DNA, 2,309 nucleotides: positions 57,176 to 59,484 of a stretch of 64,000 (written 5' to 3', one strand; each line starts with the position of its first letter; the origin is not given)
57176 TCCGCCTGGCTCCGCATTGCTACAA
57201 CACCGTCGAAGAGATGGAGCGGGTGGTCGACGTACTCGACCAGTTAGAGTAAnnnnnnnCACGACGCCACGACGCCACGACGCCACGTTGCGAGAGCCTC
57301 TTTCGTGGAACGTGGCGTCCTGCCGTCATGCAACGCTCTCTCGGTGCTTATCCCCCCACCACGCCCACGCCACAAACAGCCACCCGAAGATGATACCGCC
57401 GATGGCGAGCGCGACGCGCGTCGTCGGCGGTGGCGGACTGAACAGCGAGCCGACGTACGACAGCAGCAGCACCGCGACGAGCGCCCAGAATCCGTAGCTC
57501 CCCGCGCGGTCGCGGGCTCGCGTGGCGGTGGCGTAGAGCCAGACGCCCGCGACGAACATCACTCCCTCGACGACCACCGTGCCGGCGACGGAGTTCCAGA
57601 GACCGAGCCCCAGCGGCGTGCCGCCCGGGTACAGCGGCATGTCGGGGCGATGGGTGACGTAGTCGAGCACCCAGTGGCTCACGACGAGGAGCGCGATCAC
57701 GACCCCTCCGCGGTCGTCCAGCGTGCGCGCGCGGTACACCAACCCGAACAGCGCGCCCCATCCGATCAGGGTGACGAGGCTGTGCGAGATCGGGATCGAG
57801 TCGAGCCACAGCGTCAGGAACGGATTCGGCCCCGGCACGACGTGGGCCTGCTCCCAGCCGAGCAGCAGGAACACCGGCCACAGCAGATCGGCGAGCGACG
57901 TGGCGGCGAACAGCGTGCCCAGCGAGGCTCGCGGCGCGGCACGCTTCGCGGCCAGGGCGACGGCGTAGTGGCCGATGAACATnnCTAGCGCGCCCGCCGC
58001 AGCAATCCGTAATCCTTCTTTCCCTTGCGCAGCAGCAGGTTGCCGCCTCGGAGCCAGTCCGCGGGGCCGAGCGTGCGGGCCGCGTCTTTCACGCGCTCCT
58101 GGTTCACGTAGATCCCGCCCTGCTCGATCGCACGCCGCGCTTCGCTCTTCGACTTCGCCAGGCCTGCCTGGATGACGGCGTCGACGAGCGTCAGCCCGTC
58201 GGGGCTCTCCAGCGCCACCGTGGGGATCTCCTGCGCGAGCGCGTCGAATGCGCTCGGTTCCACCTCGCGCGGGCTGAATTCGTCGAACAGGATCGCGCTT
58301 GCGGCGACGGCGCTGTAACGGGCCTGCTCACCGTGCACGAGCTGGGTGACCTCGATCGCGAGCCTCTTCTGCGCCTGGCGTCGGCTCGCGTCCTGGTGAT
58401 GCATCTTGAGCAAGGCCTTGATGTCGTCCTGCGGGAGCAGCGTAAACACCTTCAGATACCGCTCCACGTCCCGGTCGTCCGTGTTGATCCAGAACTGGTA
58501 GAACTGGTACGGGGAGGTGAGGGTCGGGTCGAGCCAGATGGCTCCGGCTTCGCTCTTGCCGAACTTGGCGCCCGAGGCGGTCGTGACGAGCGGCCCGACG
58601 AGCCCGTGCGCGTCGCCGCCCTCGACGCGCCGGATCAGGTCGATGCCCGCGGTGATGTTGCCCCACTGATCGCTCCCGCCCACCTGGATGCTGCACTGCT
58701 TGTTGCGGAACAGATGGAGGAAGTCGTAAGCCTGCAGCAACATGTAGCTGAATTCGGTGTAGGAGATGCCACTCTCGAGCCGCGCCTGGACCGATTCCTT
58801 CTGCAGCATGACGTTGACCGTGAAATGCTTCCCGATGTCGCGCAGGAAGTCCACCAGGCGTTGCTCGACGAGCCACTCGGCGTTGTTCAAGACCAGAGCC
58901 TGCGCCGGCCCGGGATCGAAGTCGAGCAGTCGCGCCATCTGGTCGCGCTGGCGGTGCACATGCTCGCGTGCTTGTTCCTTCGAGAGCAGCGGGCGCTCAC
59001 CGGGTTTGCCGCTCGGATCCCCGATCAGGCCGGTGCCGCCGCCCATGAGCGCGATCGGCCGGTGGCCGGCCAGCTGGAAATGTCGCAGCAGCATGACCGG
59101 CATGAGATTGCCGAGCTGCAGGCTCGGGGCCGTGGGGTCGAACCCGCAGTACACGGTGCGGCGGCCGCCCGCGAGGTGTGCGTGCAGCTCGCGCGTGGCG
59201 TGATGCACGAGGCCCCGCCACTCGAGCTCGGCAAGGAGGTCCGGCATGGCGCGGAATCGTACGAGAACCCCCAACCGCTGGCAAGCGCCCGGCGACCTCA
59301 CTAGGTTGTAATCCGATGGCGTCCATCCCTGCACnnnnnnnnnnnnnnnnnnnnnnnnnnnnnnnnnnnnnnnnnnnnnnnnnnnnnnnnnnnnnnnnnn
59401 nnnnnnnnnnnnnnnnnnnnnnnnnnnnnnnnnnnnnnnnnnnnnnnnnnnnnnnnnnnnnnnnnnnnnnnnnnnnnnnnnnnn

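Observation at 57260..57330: Second copy of the tgt palindrome sits between convergent genes and overlaps a stop codon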

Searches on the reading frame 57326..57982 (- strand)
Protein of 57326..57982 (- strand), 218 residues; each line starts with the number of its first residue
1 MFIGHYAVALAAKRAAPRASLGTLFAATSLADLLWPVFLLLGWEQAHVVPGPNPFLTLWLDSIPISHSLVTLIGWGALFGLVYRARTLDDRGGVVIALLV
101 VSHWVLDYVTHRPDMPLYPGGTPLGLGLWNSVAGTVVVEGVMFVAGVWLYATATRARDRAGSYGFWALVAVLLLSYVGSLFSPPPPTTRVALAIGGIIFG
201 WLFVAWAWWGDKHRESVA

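Call 8: search_protein_families(library=pfam, proteins=[window:57326-57982:-, window:57348-57881:-])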
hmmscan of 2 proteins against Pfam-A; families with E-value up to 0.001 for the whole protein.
window:57326-57982:- (218 aa): 1 family
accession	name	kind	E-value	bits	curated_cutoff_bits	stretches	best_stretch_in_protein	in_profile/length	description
PF04307.19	YdjM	-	7.9e-06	25.9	29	1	65-175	64-167/176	YdjM inner membrane protein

window:57348-57881:- (177 aa): 0 families

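Call 19: find_homologous_proteins(query=window:57329-57982:-, max_evalue=1e-10)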
Query window:57329-57982:- (218 aa): 7992 proteins with E <= 1e-10 among 8000 candidates; the best 120 are listed.
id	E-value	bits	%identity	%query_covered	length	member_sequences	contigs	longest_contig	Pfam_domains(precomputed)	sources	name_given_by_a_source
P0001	8.3e-137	472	100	100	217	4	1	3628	PF04307.20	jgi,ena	-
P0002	3.7e-124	431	89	100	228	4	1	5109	-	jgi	jgi:hypothetical protein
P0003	1.3e-123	429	90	100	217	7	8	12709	PF04307.20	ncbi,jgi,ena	-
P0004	2.0e-123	429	88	100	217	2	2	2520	-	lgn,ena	-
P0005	6.0e-123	427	90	100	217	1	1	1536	PF04307.20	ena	-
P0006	1.6e-122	426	88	100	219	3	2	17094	PF04307.20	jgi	-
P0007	4.4e-122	424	89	100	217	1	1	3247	PF04307.20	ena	-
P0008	4.6e-122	424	90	100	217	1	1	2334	PF04307.20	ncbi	-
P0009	5.8e-122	424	89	100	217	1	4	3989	PF04307.20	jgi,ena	-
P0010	6.0e-122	424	88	100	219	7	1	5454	PF04307.20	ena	-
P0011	7.2e-122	424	89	100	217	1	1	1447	PF04307.20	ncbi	-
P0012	1.7e-121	422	89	100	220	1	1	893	PF04307.20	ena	-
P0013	1.1e-119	416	87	100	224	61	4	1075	PF04307.20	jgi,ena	-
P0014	1.5e-119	416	87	98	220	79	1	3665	PF04307.20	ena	-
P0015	4.6e-119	414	87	100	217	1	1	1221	-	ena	-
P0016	1.0e-118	413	87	100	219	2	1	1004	PF04307.20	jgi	-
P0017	1.1e-118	413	84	100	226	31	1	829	PF04307.20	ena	-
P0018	1.3e-118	413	85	100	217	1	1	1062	PF04307.20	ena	-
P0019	1.5e-118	413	88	100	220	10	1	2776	-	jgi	-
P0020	6.7e-118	411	85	100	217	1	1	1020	PF04307.20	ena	-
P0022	2.3e-117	409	86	100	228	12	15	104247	-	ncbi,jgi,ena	-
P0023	2.9e-117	409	87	100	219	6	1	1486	PF04307.20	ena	-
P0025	1.5e-115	403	83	100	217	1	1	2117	PF04307.20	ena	-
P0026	1.6e-115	403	83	100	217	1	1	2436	PF04307.20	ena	-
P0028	1.9e-115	403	86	98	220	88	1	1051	PF04307.20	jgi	-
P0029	3.6e-115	402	84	100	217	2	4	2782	PF04307.20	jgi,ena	-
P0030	4.6e-115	401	86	99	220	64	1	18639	-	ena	-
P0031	8.8e-114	397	82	100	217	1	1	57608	PF04307.20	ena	-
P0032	1.5e-113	396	84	100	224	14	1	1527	PF04307.20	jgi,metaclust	metaclust:\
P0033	1.7e-113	396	82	100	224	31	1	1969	PF04307.20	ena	-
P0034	2.8e-113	396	83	99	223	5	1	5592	-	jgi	jgi:hypothetical protein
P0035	4.1e-113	395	82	100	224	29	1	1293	PF04307.20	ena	-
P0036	6.1e-113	394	84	98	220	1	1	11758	PF04307.20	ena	-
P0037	6.2e-113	394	83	100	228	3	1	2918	PF04307.20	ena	-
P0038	7.0e-113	394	84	100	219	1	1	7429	PF04307.20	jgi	jgi:hypothetical protein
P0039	1.3e-112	393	83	100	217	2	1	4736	PF04307.20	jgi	jgi:hypothetical protein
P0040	2.7e-112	392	83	100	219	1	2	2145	PF04307.20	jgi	jgi:hypothetical protein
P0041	4.7e-111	388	82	99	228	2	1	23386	PF04307.20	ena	-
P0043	7.5e-111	388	82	100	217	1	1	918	PF04307.20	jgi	jgi:hypothetical protein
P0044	1.3e-110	387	79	100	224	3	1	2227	PF04307.20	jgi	jgi:LexA-binding, inner membrane-associated putative hydrolase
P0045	1.6e-110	386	85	99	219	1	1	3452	PF04307.20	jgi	jgi:hypothetical protein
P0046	3.7e-110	385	82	100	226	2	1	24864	PF04307.20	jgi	jgi:LexA-binding, inner membrane-associated putative hydrolase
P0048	4.5e-110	385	82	100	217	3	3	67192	PF04307.20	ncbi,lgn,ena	-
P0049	7.1e-110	384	81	98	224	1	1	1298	PF04307.20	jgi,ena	jgi:hypothetical protein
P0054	7.6e-109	381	81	100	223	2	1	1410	PF04307.20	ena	-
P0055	9.0e-109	381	81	100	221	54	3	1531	PF04307.20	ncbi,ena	-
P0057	1.4e-107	377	86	92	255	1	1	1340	PF04307.20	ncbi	-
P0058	2.4e-107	376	79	100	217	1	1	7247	PF04307.20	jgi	jgi:membrane-bound metal-dependent hydrolase YbcI (DUF457 family)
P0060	1.3e-106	374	81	95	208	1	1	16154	PF04307.20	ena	-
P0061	1.5e-106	373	79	99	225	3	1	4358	PF04307.20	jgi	jgi:hypothetical protein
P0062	3.2e-106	372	78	100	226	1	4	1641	PF04307.20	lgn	-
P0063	3.8e-105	369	79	99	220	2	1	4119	PF04307.20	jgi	jgi:hypothetical protein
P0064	2.5e-104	366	78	100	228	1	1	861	PF04307.20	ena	-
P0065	2.7e-104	366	78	100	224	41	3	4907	PF04307.20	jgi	jgi:hypothetical protein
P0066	1.7e-102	360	77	100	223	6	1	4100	PF04307.20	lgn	-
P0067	1.2e-101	357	78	100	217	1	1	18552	PF04307.20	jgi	jgi:hypothetical protein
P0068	1.3e-101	357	74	98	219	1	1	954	PF04307.20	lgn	-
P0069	2.4e-101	356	92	81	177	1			PF04307.20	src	-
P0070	3.4e-101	356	82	94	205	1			PF04307.20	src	-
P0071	3.8e-101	356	76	100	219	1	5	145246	PF04307.20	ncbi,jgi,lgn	jgi:hypothetical protein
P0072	4.5e-101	356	75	100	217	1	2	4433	PF04307.20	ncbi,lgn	-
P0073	2.2e-100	353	74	100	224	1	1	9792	PF04307.20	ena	-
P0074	2.9e-100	353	75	100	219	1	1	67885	PF04307.20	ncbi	-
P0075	5.2e-100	352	75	100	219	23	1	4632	PF04307.20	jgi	-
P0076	5.8e-100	352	75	100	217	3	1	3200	PF04307.20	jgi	-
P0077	7.8e-100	351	75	100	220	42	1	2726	PF04307.20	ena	-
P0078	8.2e-100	351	75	100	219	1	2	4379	PF04307.20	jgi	-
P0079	1.2e-99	351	74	100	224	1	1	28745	PF04307.20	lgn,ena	-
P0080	2.2e-99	350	73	99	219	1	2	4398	PF04307.20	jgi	jgi:membrane-bound metal-dependent hydrolase YbcI (DUF457 family)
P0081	3.9e-99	349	75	100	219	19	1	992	PF04307.20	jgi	jgi:membrane-bound metal-dependent hydrolase YbcI (DUF457 family)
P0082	4.1e-99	349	76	99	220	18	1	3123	PF04307.20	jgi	jgi:hypothetical protein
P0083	4.4e-99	349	75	100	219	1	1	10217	PF04307.20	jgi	jgi:membrane-bound metal-dependent hydrolase YbcI (DUF457 family)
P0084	4.7e-99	349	74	100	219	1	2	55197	PF04307.20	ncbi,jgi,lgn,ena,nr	ncbi:MAG TPA: metal-dependent hydrolase [Gemmatimonadales bacterium]|jgi:membrane-bound metal-depend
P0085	5.0e-99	349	75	99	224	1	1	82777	PF04307.20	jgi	jgi:hypothetical protein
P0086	6.9e-99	348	75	100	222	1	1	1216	PF04307.20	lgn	-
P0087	8.6e-99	348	75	100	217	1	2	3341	PF04307.20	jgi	jgi:membrane-bound metal-dependent hydrolase YbcI (DUF457 family)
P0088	1.4e-98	347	75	100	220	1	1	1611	PF04307.20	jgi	jgi:uncharacterized membrane protein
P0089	2.0e-98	347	74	100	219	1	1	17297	PF04307.20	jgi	jgi:hypothetical protein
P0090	2.6e-98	347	74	100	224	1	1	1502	PF04307.20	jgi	jgi:hypothetical protein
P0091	2.6e-98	346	75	100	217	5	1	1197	PF04307.20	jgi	jgi:membrane-bound metal-dependent hydrolase YbcI (DUF457 family)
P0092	3.2e-98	346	74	100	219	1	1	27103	PF04307.20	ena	-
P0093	3.6e-98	346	74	100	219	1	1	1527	PF04307.20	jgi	jgi:membrane-bound metal-dependent hydrolase YbcI (DUF457 family)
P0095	4.6e-98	346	74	100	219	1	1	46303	PF04307.20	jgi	jgi:membrane-bound metal-dependent hydrolase YbcI (DUF457 family)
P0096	5.4e-98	345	73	99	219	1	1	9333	PF04307.20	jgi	-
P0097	5.6e-98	345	74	100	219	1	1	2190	PF04307.20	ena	-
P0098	6.7e-98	345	73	99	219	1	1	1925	PF04307.20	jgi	-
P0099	6.8e-98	345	73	99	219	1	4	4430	PF04307.20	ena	-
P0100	6.8e-98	345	75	100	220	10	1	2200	PF04307.20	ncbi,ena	-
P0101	7.1e-98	345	74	100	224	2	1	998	PF04307.20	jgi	jgi:hypothetical protein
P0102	8.4e-98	345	73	100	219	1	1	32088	PF04307.20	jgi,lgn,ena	jgi:membrane-bound metal-dependent hydrolase YbcI (DUF457 family)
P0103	9.4e-98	345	73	99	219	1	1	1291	PF04307.20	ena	-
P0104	1.0e-97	345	74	100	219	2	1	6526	PF04307.20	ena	-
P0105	1.0e-97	345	74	100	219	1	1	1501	PF04307.20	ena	-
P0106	1.2e-97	344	73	100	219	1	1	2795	PF04307.20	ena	-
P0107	1.3e-97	344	74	100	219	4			PF04307.20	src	-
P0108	1.5e-97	344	73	100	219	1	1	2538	PF04307.20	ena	-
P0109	1.8e-97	344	75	100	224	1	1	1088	PF04307.20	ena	-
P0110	1.9e-97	344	73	100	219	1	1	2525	PF04307.20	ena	-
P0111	1.9e-97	344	73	99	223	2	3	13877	PF04307.20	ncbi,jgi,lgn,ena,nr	ncbi:MAG: hypothetical protein AUH41_04425 [Gemmatimonadetes bacterium 13_1_40CM_66_11]|nr:MAG: hypo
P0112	2.0e-97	344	73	100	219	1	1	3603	PF04307.20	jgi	-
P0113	2.0e-97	344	74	100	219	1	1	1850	PF04307.20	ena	-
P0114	2.2e-97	343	74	100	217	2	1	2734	PF04307.20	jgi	jgi:membrane-bound metal-dependent hydrolase YbcI (DUF457 family)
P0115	2.3e-97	343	74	100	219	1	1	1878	PF04307.20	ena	-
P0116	2.5e-97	343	73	99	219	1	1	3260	PF04307.20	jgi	-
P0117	2.8e-97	343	74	100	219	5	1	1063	PF04307.20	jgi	jgi:hypothetical protein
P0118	4.2e-97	343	73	100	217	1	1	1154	PF04307.20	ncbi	-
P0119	5.4e-97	342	72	99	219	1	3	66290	PF04307.20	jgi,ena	jgi:hypothetical protein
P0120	5.4e-97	342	74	99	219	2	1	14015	PF04307.20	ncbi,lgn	-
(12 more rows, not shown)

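Call 21: find_encoding_contigs(protein=P0084, flank=1500, max_places=1)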
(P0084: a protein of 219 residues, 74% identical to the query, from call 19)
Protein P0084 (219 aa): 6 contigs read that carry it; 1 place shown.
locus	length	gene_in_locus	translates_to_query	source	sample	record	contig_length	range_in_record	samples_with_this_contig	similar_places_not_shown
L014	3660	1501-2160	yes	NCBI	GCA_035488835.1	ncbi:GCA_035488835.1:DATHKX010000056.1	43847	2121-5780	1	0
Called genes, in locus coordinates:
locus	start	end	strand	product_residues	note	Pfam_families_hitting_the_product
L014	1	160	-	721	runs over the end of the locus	PF00912:Transgly, PF00905:Transpeptidase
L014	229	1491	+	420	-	PF00579:tRNA-synt_1b, PF22421:SYY_C-terminal, PF01479:S4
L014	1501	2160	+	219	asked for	PF04307:YdjM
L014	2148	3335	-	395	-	PF00266:Aminotran_5, PF22580:KYNU_C (weak)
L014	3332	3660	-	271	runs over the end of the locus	PF12911:OppC_N (weak), PF00528:BPD_transp_1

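Call 22: find_encoding_contigs(protein=P0013, flank=1500, max_places=2)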
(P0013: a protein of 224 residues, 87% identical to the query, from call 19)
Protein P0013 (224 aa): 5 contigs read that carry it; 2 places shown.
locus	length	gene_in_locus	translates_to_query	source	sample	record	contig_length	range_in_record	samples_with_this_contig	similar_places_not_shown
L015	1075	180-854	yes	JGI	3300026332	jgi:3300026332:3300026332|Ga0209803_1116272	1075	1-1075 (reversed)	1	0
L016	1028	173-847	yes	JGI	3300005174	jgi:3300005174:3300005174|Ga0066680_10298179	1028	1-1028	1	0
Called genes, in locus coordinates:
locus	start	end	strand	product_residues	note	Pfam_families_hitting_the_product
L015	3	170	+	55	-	?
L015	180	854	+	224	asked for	PF04307:YdjM (weak)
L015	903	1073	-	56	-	?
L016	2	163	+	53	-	?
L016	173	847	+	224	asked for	PF04307:YdjM (weak)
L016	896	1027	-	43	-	?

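Call 23: find_encoding_contigs(protein=P0022, flank=1500, max_places=1)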
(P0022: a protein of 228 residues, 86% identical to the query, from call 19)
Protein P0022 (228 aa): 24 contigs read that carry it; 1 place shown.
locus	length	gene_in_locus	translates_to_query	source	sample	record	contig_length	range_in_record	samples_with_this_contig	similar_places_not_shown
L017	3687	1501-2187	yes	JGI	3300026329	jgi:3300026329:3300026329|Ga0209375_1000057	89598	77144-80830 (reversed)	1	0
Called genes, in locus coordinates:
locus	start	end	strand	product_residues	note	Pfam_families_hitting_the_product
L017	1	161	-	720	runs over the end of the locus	PF00912:Transgly, PF00905:Transpeptidase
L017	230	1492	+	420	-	PF00579:tRNA-synt_1b, PF22421:SYY_C-terminal, PF01479:S4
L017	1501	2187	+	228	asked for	-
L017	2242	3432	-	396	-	PF00266:Aminotran_5, PF22580:KYNU_C (weak)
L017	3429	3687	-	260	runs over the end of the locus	PF12911:OppC_N (weak), PF00528:BPD_transp_1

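Call 24: find_encoding_contigs(protein=P0119, flank=1500, max_places=1)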
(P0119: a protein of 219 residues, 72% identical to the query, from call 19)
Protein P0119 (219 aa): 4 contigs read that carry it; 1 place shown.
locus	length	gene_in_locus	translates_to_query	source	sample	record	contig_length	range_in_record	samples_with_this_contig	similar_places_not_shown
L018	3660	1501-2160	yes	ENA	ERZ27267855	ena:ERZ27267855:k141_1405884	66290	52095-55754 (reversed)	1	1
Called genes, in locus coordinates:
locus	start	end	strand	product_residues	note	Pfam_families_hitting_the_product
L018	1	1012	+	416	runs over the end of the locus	PF00579:tRNA-synt_1b, PF22421:SYY_C-terminal, PF01479:S4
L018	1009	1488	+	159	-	PF12867:DinB_2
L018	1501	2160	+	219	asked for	PF04307:YdjM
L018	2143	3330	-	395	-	PF00266:Aminotran_5, PF22580:KYNU_C (weak)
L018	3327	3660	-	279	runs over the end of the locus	PF12911:OppC_N, PF00528:BPD_transp_1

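Call 44: find_encoding_contigs(protein=P0030, flank=600, max_places=1)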
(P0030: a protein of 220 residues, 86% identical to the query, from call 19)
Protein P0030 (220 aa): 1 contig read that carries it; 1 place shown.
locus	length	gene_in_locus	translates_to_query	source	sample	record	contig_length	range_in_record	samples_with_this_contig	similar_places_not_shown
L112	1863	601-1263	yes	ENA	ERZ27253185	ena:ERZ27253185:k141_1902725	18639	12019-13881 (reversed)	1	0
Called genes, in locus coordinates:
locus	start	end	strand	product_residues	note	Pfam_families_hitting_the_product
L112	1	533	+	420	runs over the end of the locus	PF00579:tRNA-synt_1b, PF22421:SYY_C-terminal, PF01479:S4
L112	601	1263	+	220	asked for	-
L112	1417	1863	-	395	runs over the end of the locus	PF00266:Aminotran_5, PF22580:KYNU_C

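Call 45: find_encoding_contigs(protein=P0019, flank=600, max_places=1)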
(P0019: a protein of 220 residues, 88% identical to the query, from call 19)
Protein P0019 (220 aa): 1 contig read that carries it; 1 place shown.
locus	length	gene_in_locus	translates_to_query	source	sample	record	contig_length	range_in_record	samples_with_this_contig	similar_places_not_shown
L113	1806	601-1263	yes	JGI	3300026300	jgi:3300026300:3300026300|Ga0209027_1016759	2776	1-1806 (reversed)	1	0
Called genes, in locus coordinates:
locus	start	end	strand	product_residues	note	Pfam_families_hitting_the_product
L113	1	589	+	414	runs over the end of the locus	PF00579:tRNA-synt_1b, PF22421:SYY_C-terminal, PF01479:S4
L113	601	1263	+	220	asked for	-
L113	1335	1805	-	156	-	?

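Call 46: find_encoding_contigs(protein=P0006, flank=600, max_places=1)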
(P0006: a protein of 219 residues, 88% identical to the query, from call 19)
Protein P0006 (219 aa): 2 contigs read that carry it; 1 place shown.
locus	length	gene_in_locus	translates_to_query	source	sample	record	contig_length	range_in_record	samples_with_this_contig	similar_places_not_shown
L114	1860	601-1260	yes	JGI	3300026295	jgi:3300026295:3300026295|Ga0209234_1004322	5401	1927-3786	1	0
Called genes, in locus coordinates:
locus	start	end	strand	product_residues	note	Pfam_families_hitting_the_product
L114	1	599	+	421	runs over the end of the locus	PF00579:tRNA-synt_1b, PF16714:TyrRSs_C (faint), PF22421:SYY_C-terminal, PF01479:S4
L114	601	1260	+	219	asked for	PF04307:YdjM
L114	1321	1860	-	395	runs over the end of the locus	PF00266:Aminotran_5, PF22580:KYNU_C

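Call 47: find_encoding_contigs(protein=P0034, flank=600, max_places=1)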
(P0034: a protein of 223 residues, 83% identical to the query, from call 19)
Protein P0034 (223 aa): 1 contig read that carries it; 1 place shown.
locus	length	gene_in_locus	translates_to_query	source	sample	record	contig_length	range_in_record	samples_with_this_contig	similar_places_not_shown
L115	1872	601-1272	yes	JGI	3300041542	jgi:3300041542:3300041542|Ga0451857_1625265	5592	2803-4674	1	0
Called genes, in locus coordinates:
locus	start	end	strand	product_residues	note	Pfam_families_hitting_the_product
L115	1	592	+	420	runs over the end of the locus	PF00579:tRNA-synt_1b, PF22421:SYY_C-terminal, PF01479:S4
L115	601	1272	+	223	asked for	-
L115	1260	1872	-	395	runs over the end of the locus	PF00266:Aminotran_5, PF22580:KYNU_C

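Call 48: find_encoding_contigs(protein=P0057, flank=600, max_places=1)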
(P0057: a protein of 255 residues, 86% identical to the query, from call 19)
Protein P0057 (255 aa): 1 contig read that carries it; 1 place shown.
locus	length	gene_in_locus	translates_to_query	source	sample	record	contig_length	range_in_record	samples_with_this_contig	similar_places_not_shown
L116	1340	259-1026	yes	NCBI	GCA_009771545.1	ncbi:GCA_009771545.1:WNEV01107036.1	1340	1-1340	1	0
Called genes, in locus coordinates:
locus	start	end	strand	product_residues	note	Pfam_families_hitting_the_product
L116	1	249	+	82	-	?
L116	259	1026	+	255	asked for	PF04307:YdjM (weak)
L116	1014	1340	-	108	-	?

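Call 49: find_encoding_contigs(protein=P0046, flank=600, max_places=1)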
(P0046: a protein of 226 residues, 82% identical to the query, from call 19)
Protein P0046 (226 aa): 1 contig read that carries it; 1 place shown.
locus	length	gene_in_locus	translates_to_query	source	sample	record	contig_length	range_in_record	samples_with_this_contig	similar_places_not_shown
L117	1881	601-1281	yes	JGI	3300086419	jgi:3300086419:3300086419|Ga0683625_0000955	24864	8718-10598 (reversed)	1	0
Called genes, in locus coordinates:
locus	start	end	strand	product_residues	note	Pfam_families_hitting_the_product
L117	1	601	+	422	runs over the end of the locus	PF00579:tRNA-synt_1b, PF22421:SYY_C-terminal, PF01479:S4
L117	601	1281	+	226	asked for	PF04307:YdjM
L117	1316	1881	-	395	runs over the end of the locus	PF00266:Aminotran_5, PF22580:KYNU_C (weak)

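Call 69: find_encoding_contigs(protein=P0023, flank=600, max_places=1)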
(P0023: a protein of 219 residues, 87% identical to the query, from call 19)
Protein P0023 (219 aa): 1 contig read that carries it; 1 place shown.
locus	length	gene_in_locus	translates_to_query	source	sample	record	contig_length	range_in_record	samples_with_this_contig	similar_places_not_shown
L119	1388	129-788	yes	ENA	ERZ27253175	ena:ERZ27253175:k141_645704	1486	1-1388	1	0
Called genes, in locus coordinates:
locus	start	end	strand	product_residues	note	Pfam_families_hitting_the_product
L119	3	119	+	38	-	?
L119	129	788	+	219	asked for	PF04307:YdjM (weak)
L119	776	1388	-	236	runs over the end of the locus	?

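Call 70: find_encoding_contigs(protein=P0038, flank=600, max_places=1)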
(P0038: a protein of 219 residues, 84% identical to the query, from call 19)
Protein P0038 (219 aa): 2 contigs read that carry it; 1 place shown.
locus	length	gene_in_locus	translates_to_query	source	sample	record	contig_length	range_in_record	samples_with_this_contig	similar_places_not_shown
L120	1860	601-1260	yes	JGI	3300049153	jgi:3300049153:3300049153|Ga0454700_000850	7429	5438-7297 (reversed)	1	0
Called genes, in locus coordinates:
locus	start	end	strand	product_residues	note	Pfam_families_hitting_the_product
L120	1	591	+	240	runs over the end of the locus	?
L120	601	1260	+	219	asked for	PF04307:YdjM (weak)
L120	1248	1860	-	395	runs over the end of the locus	PF00266:Aminotran_5, PF22580:KYNU_C (weak)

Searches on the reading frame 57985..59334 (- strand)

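Call 8: search_protein_families(library=pfam, proteins=[window:57985-59334:-])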
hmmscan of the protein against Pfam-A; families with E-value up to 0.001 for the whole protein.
window:57985-59334:- (449 aa): 4 families
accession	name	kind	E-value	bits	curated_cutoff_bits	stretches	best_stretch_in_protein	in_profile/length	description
PF00579.31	tRNA-synt_1b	-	1.1e-78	265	21.1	1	59-350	6-291/292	tRNA synthetases class I (W and Y)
PF22421.1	SYY_C-terminal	-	3.7e-19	68.9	27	1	365-444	4-82/83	Tyrosine--tRNA ligase SYY-like C-terminal domain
PF01479.30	S4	-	2.7e-12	46.7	22.8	1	385-427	4-47/48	S4 domain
PF16714.10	TyrRSs_C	-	0.00022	21.5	30.6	1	387-417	27-57/120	Tyrosyl-tRNA synthetase C-terminal domain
